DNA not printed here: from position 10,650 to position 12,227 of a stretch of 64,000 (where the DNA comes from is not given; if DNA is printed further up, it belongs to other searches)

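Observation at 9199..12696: PfaD-family enoyl reductase + Cys-rich radical-SAM-like protein + SAM methyltransferase embedded in the gatAB-glgA operon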

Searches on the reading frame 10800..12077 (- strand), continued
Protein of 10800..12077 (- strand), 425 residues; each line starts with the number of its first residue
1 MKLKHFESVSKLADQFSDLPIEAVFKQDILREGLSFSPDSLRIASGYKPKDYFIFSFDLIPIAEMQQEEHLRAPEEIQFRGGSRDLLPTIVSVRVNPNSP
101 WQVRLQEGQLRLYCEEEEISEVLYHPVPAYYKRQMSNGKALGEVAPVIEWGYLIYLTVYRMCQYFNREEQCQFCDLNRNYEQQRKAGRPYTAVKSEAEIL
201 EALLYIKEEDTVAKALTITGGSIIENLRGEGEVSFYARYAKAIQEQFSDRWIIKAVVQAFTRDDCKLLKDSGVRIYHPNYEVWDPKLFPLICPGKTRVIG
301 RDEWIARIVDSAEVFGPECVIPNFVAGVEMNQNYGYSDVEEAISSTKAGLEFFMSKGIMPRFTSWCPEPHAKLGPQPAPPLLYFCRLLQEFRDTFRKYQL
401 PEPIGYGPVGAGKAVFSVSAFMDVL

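Call 19: find_related_loci(query=A1, collection=genome_contigs, flank=10000)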
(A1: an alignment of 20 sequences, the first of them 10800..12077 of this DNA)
Query A1 (425 aa) in genome_contigs; peptide patterns used: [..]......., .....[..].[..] (x = any residue, [..] = any of these).
600 stretches matched a pattern (row limit reached: there are more); 588 encode a relative of the query (tblastn E <= 1e-3); the best 80 are kept; 80 distinct loci.
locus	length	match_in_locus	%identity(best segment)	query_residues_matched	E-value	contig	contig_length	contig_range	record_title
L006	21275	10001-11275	69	3-425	0e+0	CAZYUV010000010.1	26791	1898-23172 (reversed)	MAG TPA_asm: uncultured bacterium isolate binchicken_co76_416 genome assembly, contig: NODE_2060_length_26791_cov_4.7032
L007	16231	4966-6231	64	1-425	0e+0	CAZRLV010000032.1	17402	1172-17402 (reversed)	MAG TPA_asm: uncultured bacterium isolate binchicken_co141_92 genome assembly, contig: NODE_13953_length_17402_cov_3.757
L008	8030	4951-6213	60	5-425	3e-179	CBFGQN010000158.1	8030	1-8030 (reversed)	MAG TPA_asm: uncultured Ignavibacteria bacterium isolate SRR15517647_binner12_Refined_3 genome assembly, contig: ERZ2732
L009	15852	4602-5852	59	9-425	1e-176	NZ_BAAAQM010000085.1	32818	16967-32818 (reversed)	Catenulispora subtropica strain JCM 16013 sequence085, whole genome shotgun sequence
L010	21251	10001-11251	60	9-425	9e-176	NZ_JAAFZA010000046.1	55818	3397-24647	Catenulispora pinisilvae strain NH11 NODE_46, whole genome shotgun sequence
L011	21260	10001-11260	61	6-425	1e-175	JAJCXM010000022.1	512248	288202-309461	MAG: Holophagae bacterium isolate OFTM365 OFTM365_21, whole genome shotgun sequence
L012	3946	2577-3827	59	9-425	0e+0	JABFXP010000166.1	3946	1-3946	MAG: Catenulispora sp. isolate Bin6.9 NODE_8856_length_3946_cov_28.309925, whole genome shotgun sequence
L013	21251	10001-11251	59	9-425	6e-175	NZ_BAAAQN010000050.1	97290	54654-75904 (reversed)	Catenulispora yoronensis strain JCM 16014 sequence050, whole genome shotgun sequence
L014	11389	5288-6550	60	5-425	8e-175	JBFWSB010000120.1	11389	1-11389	MAG: Candidatus Kapaibacterium sp. isolate CA_2019_TPBF_22 NODE_23985_length_11389_cov_3.144291_TPBF, whole genome shotg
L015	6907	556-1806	60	9-425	2e-175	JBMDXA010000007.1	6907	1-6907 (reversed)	MAG: Candidatus Kapaibacteriota bacterium isolate FBaNitRs1_5 FBaNitRs1_contig7, whole genome shotgun sequence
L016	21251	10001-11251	59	9-425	7e-174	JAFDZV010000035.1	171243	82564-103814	MAG: Bacteroidetes bacterium isolate SZAS-92 BACT-TMP-15__35__length-171243, whole genome shotgun sequence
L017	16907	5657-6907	59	9-425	2e-173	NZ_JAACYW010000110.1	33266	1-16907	Catenulispora rubra strain DSM 44948 NODE_110, whole genome shotgun sequence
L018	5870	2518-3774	59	9-425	6e-175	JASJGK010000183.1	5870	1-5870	MAG: SAR324 cluster bacterium isolate ChS5.bin.62 ChesSed_k141_2148302, whole genome shotgun sequence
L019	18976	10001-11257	61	9-425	6e-172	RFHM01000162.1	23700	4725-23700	MAG: Acidobacteria bacterium isolate J050 k99_354874, whole genome shotgun sequence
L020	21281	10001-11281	57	2-425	1e-171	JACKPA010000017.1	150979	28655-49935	MAG: Leptospiraceae bacterium isolate HK-STAS-SPIR-3 HK-STAS-SPIR-3_17, whole genome shotgun sequence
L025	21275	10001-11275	58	4-425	4e-169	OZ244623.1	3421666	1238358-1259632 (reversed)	MAG: Acidobacteriota bacterium isolate e726fddd-1a72-4f4e-96cd-3e6d35700dae genome assembly, chromosome: 1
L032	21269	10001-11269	58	5-424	2e-164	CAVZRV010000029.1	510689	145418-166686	MAG: uncultured Acidobacteriota bacterium isolate MFD05684.bin.2.2 genome assembly, contig: contig_7123, whole genome sh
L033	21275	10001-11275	56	4-425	2e-164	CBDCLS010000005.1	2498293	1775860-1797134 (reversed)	MAG: Acidobacteriota bacterium isolate 14630678-797e-49b2-a12b-7f7aca0c86a6 genome assembly, contig: contig_5, whole gen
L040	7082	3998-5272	55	2-425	5e-162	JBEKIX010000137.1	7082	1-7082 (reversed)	MAG: Acidobacteriota bacterium isolate SPRUCE 30 SPRUCE_30_137, whole genome shotgun sequence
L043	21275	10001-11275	59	4-425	1e-161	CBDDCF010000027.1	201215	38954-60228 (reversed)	MAG: Acidobacteriota bacterium isolate 97fa86b7-40f1-472b-98dc-594f9cd3f42b genome assembly, contig: contig_27, whole ge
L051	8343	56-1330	57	4-425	1e-158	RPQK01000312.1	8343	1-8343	MAG: Acidobacteria bacterium isolate metabat2.299 metabat2.299_Contig_423791, whole genome shotgun sequence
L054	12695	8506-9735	58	15-425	1e-157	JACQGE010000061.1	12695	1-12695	MAG: Acidobacteria bacterium isolate NC_groundwater_1065_Ag_S2p5_55_111 S_2p5_S6_coassembly_k141_1582769, whole genome s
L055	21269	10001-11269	57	6-425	2e-157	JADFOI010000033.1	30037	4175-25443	MAG: Acidobacteria bacterium isolate B68T1B8 B68T1B8_NODE2254, whole genome shotgun sequence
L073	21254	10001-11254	56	19-425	5e-152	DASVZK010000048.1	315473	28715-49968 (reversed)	MAG TPA_asm: Ktedonobacterales bacterium isolate SMAG_U2626 k141_606466, whole genome shotgun sequence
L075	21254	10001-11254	56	19-425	1e-151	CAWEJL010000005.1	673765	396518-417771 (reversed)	MAG: uncultured Chloroflexia bacterium isolate MFD05942.bin.2.169 genome assembly, contig: contig_2064, whole genome sho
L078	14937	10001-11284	54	7-425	6e-151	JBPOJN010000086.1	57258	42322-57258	MAG: Myxococcota bacterium isolate MAG_483 c_000000618957, whole genome shotgun sequence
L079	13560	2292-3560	54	14-425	2e-150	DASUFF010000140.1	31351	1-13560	MAG TPA_asm: bacterium isolate SMAG_U1372 k141_100079, whole genome shotgun sequence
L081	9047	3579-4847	54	9-425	6e-150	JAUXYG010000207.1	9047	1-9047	MAG: Legionella sp. isolate C18_concoct.bin.150 C18_k141_255559, whole genome shotgun sequence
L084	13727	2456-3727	55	9-425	4e-149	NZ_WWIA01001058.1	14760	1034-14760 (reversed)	Streptomyces sp. SID5785 SID5785.c1179, whole genome shotgun sequence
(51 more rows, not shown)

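Call 29: predict_structure(alignment_id=A1)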
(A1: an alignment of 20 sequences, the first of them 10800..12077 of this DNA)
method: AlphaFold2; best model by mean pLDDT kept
length: 425 residues; sequences in the alignment: 20
mean_pLDDT: 88.2   pTM: 0.90
mean pLDDT of the five models: 88.2, 85.9, 85.4, 83.2, 83.0
residues with pLDDT >= 90: 249; 70-90: 145; 50-70: 27; < 50: 4
segments of 3 or more residues with pLDDT < 50: none
pLDDT, mean of each block of 10 residues (from residue 1): 83 96 96 92 60 65 78 86 93 91 94 95 86 88 85 86 65 81 71 84 93 91 73 92 95 93 97 93 92 87 95 97 91 94 95 96 85 87 97 97 91 92 95
secondary structure, 60 per line:
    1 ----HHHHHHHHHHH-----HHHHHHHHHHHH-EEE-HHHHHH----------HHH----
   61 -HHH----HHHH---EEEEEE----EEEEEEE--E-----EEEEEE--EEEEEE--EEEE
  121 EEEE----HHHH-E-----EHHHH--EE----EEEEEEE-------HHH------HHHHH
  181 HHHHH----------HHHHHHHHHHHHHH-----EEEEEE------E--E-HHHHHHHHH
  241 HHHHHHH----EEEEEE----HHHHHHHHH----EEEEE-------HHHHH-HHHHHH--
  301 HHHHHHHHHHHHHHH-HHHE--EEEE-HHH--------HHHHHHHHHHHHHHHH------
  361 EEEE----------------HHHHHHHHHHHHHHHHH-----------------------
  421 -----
elements in order: H5-15 H21-32 E34-36 H38-43 H69-72 E76-81 E86-92 E101-106 E109-114 E117-124 H129-132 H141-144 E153-159 H176-185 H196-209 E215-220 H232-247 E252-257 H262-270 E275-279 H287-291 H293-298 H301-315 E323-326 H339-354 E361-364 H381-397

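Call 42: search_protein_families(library=pfam, proteins=[L051:4626-6185:+, L025:13294-15144:+, L075:9015-9917:+, L075:11394-12500:+, L040:5300-6151:+, L081:4892-6151:+, L043:8180-8734:-, L033:7791-9197:-, L055:14895-15938:+, L032:11339-12064:-], max_evalue=0.0001)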
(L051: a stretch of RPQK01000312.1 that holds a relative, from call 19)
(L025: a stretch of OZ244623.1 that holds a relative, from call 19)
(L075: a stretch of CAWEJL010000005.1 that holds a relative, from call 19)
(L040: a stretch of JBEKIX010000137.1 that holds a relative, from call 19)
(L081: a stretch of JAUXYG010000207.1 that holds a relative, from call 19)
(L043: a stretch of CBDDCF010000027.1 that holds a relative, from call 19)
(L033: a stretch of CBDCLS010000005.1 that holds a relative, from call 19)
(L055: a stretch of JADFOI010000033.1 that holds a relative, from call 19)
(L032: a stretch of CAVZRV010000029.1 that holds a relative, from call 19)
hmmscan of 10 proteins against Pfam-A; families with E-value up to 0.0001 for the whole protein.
L051:4626-6185:+ (519 aa): 1 family
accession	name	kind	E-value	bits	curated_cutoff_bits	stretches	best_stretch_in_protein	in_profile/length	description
PF00171.27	Aldedh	-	6.6e-148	493.5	23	1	51-513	7-461/461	Aldehyde dehydrogenase family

L025:13294-15144:+ (616 aa): 2 families
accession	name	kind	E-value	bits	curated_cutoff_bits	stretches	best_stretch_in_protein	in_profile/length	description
PF01855.24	POR_N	-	1.7e-46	159.3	27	1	233-395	2-154/231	Pyruvate flavodoxin/ferredoxin oxidoreductase, thiamine diP-bdg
PF01558.24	POR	-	4.4e-31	108.8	27.4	1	34-197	2-172/173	Pyruvate ferredoxin/flavodoxin oxidoreductase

L075:9015-9917:+ (300 aa): 1 family
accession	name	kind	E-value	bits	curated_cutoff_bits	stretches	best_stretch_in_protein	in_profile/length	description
PF02621.19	VitK2_biosynth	-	4.2e-62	210.3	26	1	22-283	2-250/252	Menaquinone biosynthesis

L075:11394-12500:+ (368 aa): 2 families
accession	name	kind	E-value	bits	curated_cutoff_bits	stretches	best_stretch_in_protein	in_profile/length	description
PF19288.4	CofH_C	-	2.8e-32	111.6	27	1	249-364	2-120/125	CofH/MqnC C-terminal region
PF04055.27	Radical_SAM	-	3.1e-19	70.2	29.5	1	62-230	1-160/166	Radical SAM superfamily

L040:5300-6151:+ (283 aa): 3 families
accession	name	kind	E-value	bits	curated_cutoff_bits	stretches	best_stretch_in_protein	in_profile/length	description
PF01149.29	Fapy_DNA_glyco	-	2.3e-35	122.2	25.5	1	1-115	1-116/117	Formamidopyrimidine-DNA glycosylase N-terminal domain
PF06831.19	H2TH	-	2.1e-28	98.6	34.7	1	133-222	1-90/93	Formamidopyrimidine-DNA glycosylase H2TH domain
PF06827.20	zf-FPG_IleRS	-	1.9e-07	31.2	21.3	1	245-274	1-30/30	Zinc finger found in FPG and IleRS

L081:4892-6151:+ (419 aa): 2 families
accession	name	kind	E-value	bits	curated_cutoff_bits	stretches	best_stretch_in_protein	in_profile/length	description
PF01979.26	Amidohydro_1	-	1.9e-34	119.9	25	1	57-390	2-322/345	Amidohydrolase family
PF07969.17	Amidohydro_3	-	2.7e-06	27.6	29.7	0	298-381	351-439/472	Amidohydrolase family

L043:8180-8734:- (184 aa): 1 family
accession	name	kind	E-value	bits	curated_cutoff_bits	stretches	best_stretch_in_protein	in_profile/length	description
PF13424.12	TPR_12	-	1e-05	26.1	30.1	1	86-150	6-76/77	Tetratricopeptide repeat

L033:7791-9197:- (468 aa): 6 families
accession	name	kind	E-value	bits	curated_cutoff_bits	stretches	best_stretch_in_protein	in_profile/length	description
PF12804.13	NTP_transf_3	-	2.5e-21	77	27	1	12-136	1-121/160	MobA-like NTP transferase domain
PF00132.30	Hexapep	-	3.1e-20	71.4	27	1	274-306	2-34/36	Bacterial transferase hexapeptide (six repeats)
PF00483.29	NTP_transferase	-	4.9e-14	52.9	21.2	1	12-203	2-200/245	Nucleotidyl transferase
PF25084.1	LbH_EIF2B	-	5.5e-10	39.6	54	1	267-357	15-104/105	EIF2B subunit epsilon LbH domain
PF01128.25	IspD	-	1.5e-09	38.4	27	1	11-246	2-218/221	2-C-methyl-D-erythritol 4-phosphate cytidylyltransferase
PF02348.25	CTP_transf_3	-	8.1e-07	29.5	22.6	1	21-133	11-121/217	Cytidylyltransferase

L055:14895-15938:+ (347 aa): 1 family
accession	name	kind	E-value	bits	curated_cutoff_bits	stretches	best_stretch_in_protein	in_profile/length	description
PF02775.26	TPP_enzyme_C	-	4.1e-23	82.3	21.9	1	61-209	2-151/151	Thiamine pyrophosphate enzyme, C-terminal TPP binding domain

L032:11339-12064:- (241 aa): 1 family
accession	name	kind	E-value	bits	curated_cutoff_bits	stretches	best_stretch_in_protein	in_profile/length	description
PF00588.24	SpoU_methylase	-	2.9e-21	76.5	29.7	1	12-161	2-142/142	SpoU rRNA Methylase family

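Call 43: search_protein_families(library=ncbifam, proteins=[L075:9015-9917:+, L075:11394-12500:+, L005:6458-7339:+, L081:4892-6151:+, L005:2498-3724:+], max_evalue=0.001)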
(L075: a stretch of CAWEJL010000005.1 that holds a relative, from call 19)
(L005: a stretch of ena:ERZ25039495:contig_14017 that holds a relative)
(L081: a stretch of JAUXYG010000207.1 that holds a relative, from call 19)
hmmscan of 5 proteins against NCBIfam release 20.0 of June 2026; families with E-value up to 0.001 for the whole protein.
L075:9015-9917:+ (300 aa): 0 families

L075:11394-12500:+ (368 aa): 17 families
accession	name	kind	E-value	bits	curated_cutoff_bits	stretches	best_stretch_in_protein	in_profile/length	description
TIGR03699.1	menaquin_MqnC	equivalog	5.1e-132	439.9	428.1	1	19-363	2-342/342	cyclic dehypoxanthinyl futalosine synthase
NF006277.0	PRK08445.1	equivalog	7.6e-107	357.1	576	1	19-366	3-348/348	dehypoxanthine futalosine cyclase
TIGR00423.1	TIGR00423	subfamily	3.9e-97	325.2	260.25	1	54-363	1-310/310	CofH family radical SAM protein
TIGR03700.1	mena_SCO4494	equivalog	1.1e-91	307.4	434.55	1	12-362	3-350/351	aminofutalosine synthase MqnE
NF005609.0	PRK07360.1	equivalog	1.9e-85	286.9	426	1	5-364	6-369/374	7,8-didemethyl-8-hydroxy-5-deazariboflavin synthase subunit CofH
TIGR03551.1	F420_cofH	equivalog_domain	4.6e-84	282.2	374.1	1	27-362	8-344/345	5-amino-6-(D-ribitylamino)uracil--L-tyrosine 4-hydroxyphenyl transferase CofH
NF006687.0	PRK09234.1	equivalog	2.3e-71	241.1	1018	1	20-361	492-835/849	bifunctional FO biosynthesis protein CofGH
NF006276.0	PRK08444.1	equivalog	8.9e-66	222.3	560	1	9-365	2-352/353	aminofutalosine synthase MqnE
NF004580.0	PRK05926.1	equivalog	6e-53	180.4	583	1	6-357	14-366/370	hypothetical protein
TIGR03550.1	F420_cofG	equivalog_domain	6.2e-10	38.8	213.35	1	62-318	8-265/322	7,8-didemethyl-8-hydroxy-5-deazariboflavin synthase CofG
NF004884.0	PRK06245.1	equivalog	2.4e-09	36.5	209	1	49-117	6-72/340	7,8-didemethyl-8-hydroxy-5-deazariboflavin synthase subunit CofG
TIGR03956.1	rSAM_HydE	equivalog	4.1e-08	32.9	254.6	1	22-140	13-131/340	[FeFe] hydrogenase H-cluster radical SAM maturase HydE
TIGR00433.2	bioB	equivalog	1.3e-07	31.2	225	0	20-108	3-93/307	biotin synthase BioB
TIGR03910.1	pyrrolys_PylB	equivalog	4e-07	29.3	348.2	1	9-355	7-339/347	methylornithine synthase PylB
TIGR02351.2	thiH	equivalog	1.8e-05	24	380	1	7-147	22-161/364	2-iminoacetate synthase ThiH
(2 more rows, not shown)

L005:6458-7339:+ (293 aa): 0 families

L081:4892-6151:+ (419 aa): 25 families
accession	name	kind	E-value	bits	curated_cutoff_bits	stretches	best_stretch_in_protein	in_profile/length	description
NF006269.1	PRK08418.1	equivalog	3.7e-59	200.5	320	1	5-390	3-378/408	aminofutalosine deaminase family hydrolase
NF006549.0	PRK09045.1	equivalog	2.1e-42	145.3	540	2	253-382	242-374/444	TRZ/ATZ family hydrolase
NF006252.0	PRK08393.1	equivalog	6.6e-36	124.2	617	2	251-369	226-347/424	N-ethylammeline chlorohydrolase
NF006055.0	PRK08203.1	equivalog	3.4e-35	121.5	532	3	250-394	253-398/455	8-oxoguanine deaminase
NF004701.0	PRK06038.1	equivalog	3.5e-34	118.2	609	2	251-381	229-360/432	N-ethylammeline chlorohydrolase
NF005557.0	PRK07228.1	equivalog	5.5e-32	111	522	2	252-390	237-378/445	5'-deoxyadenosine deaminase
NF005211.0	PRK06687.1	equivalog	2.6e-28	98.9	703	1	20-385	20-370/419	TRZ/ATZ family protein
TIGR02967.1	guan_deamin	equivalog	5.7e-28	98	375.4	1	255-386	230-360/401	guanine deaminase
NF006679.0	PRK09228.1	subfamily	1.4e-27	96.5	351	1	256-385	256-384/433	guanine deaminase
NF012037.0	PRK15493.1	equivalog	1.2e-26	93.5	779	1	19-384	20-369/435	bifunctional S-methyl-5'-thioadenosine deaminase/S-adenosylhomocysteine deaminase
NF005540.0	PRK07203.1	equivalog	3.1e-24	85.4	444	2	253-349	244-336/444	putative aminohydrolase SsnA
NF004995.0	PRK06380.1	subfamily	3.4e-23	82.3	567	2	253-382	225-356/418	metal-dependent hydrolase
NF006681.0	PRK09229.1-2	equivalog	5e-20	71.7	362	2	251-391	252-391/451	formimidoylglutamate deiminase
TIGR03314.1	Se_ssnA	subfamily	5.1e-20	71.7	455.5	2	253-349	243-335/441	putative selenium metabolism protein SsnA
NF009059.0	PRK12393.1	equivalog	2.9e-19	69.1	543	1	250-395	257-403/460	amidohydrolase family protein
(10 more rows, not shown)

L005:2498-3724:+ (408 aa): 21 families
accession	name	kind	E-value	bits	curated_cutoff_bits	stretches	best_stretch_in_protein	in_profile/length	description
NF006269.1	PRK08418.1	equivalog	4.7e-36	124.4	320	1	13-400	4-396/408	aminofutalosine deaminase family hydrolase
NF006549.0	PRK09045.1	equivalog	5.7e-30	104.3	540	2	241-383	233-383/444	TRZ/ATZ family hydrolase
NF004701.0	PRK06038.1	equivalog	4.1e-24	85.1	609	1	25-370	19-357/432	N-ethylammeline chlorohydrolase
NF006055.0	PRK08203.1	equivalog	7.5e-22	77.5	532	1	183-377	209-389/455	8-oxoguanine deaminase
NF005557.0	PRK07228.1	equivalog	2.9e-21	75.7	522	1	16-381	8-377/445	5'-deoxyadenosine deaminase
NF006252.0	PRK08393.1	equivalog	1.3e-19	70.5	617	2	246-350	224-335/424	N-ethylammeline chlorohydrolase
NF006681.0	PRK09229.1-2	equivalog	2.4e-18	66.1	362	1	246-394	250-405/451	formimidoylglutamate deiminase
NF005552.0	PRK07213.1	equivalog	3.6e-17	62.3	294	2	239-379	214-350/382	chlorohydrolase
NF004995.0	PRK06380.1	subfamily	3.3e-15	56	567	1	245-332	220-308/418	metal-dependent hydrolase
NF009059.0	PRK12393.1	equivalog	1.2e-14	53.9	543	1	186-372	216-388/460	amidohydrolase family protein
NF006056.0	PRK08204.1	subfamily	2.2e-12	46.5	391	1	249-356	233-356/449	hypothetical protein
TIGR02967.1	guan_deamin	equivalog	3.1e-12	46.2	375.4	1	250-383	228-365/401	guanine deaminase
NF006679.0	PRK09228.1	subfamily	7.1e-12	44.8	351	1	250-380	253-387/433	guanine deaminase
NF005211.0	PRK06687.1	equivalog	1.1e-11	44.2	703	1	246-362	231-354/419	TRZ/ATZ family protein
NF012037.0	PRK15493.1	equivalog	4.5e-11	42.2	779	1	117-345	113-333/435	bifunctional S-methyl-5'-thioadenosine deaminase/S-adenosylhomocysteine deaminase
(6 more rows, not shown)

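Call 45: search_solved_structures(query=L075:9015-9917:+, max_evalue=0.01)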
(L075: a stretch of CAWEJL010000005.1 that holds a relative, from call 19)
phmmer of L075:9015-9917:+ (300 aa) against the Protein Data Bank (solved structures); distinct sequences matched with E-value up to 0.01: 9.
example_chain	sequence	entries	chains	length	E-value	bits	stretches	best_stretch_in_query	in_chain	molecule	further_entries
7ahr_A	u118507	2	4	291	5.1e-40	140.6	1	21-286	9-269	Chorismate dehydratase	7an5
2nxo_A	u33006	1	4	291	5.3e-40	140.5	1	21-286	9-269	Hypothetical protein SCO4506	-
7an8_A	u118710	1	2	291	1.3e-39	139.2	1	21-286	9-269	Chorismate dehydratase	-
7an9_A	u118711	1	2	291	1.8e-39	138.8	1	21-286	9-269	Chorismate dehydratase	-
7an7_A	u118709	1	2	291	2.7e-39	138.2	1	21-286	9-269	Chorismate dehydratase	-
7ywc_A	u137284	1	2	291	2.7e-39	138.2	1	21-286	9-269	Chorismate dehydratase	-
7an6_A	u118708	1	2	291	7.4e-39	136.8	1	21-286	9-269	Chorismate dehydratase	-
6o9a_A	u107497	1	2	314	3.4e-31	111.6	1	9-287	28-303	Chorismate dehydratase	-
2i6e_A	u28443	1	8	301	3.5e-31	111.6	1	9-287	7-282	Hypothetical protein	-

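Call 46: search_solved_structures(query=L005:6458-7339:+, max_evalue=0.01)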
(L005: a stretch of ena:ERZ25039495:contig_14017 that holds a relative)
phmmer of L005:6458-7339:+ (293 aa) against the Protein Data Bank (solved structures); distinct sequences matched with E-value up to 0.01: 9.
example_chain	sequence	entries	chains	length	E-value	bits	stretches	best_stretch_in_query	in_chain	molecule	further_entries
1zbm_A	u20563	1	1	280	1.8e-53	185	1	14-285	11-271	hypothetical protein AF1704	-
2czl_A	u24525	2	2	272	5.6e-50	173.6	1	14-283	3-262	hypothetical protein TTHA1568 | Menaquinone biosynthetic enzyme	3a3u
7an8_A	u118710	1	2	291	8.9e-06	28.6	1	44-204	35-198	Chorismate dehydratase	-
7an6_A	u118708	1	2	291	9.8e-06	28.4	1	44-204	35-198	Chorismate dehydratase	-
7ywc_A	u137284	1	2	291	9.9e-06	28.4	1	44-204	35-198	Chorismate dehydratase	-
7an7_A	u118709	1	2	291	9.9e-06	28.4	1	44-204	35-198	Chorismate dehydratase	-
7ahr_A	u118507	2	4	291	1e-05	28.4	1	44-204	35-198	Chorismate dehydratase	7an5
2nxo_A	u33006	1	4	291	1e-05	28.4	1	44-204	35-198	Hypothetical protein SCO4506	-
7an9_A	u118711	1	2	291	1e-05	28.4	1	44-204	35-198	Chorismate dehydratase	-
